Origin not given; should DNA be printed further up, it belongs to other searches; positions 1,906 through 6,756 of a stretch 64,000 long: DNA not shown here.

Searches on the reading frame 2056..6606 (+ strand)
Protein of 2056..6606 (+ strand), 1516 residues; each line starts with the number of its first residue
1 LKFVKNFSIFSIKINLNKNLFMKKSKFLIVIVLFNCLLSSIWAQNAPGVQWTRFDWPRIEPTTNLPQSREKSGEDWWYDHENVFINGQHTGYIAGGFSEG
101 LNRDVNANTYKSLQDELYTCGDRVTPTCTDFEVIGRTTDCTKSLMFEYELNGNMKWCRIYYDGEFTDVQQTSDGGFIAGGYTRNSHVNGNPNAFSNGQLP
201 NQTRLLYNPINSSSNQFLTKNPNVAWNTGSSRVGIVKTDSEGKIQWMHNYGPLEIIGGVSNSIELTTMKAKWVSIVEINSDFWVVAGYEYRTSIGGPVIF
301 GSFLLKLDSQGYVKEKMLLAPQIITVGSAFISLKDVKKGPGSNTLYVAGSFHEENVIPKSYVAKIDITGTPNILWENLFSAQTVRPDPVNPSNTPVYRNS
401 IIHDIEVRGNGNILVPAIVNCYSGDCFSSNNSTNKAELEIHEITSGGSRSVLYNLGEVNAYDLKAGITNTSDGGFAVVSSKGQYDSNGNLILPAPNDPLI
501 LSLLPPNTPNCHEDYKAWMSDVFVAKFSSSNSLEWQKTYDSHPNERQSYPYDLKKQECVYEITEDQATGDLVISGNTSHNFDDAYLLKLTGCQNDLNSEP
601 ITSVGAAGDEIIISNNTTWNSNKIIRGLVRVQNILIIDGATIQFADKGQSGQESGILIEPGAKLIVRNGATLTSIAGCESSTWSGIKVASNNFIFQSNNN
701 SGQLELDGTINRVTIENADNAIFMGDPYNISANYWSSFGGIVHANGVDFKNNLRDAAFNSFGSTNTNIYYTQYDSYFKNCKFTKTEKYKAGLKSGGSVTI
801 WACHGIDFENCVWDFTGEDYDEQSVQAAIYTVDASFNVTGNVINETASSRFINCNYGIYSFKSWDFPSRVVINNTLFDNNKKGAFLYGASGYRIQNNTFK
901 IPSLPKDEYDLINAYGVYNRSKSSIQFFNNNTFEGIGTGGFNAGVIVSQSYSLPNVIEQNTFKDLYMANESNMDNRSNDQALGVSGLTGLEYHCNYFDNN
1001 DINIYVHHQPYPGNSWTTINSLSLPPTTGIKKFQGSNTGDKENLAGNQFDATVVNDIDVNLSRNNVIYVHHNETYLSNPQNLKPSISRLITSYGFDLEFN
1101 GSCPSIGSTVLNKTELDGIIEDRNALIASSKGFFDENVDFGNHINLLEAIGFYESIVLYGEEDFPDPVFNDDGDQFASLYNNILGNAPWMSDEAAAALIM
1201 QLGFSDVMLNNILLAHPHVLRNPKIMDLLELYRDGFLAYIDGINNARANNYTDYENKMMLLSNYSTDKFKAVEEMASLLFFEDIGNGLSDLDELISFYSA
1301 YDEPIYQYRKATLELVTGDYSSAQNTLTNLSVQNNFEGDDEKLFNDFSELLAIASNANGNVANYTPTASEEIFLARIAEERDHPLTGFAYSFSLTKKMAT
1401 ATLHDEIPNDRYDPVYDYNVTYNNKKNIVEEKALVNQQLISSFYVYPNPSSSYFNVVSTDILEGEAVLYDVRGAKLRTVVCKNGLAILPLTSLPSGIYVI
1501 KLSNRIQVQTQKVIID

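Call 30: search_protein_families(library=pfam, proteins=[window:2056-6606:+], max_evalue=1)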
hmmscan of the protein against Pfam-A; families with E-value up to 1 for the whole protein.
window:2056-6606:+ (1516 aa): 1 family
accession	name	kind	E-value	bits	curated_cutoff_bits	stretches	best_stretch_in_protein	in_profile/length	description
PF18962.6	Por_Secre_tail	-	4.4e-08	33.7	27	1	1445-1515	1-75/75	Secretion system C-terminal sorting domain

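Call 31: search_protein_families(library=padloc, proteins=[window:2056-6606:+], max_evalue=0.001)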
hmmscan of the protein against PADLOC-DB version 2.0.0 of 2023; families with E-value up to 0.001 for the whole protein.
window:2056-6606:+ (1516 aa): 0 families
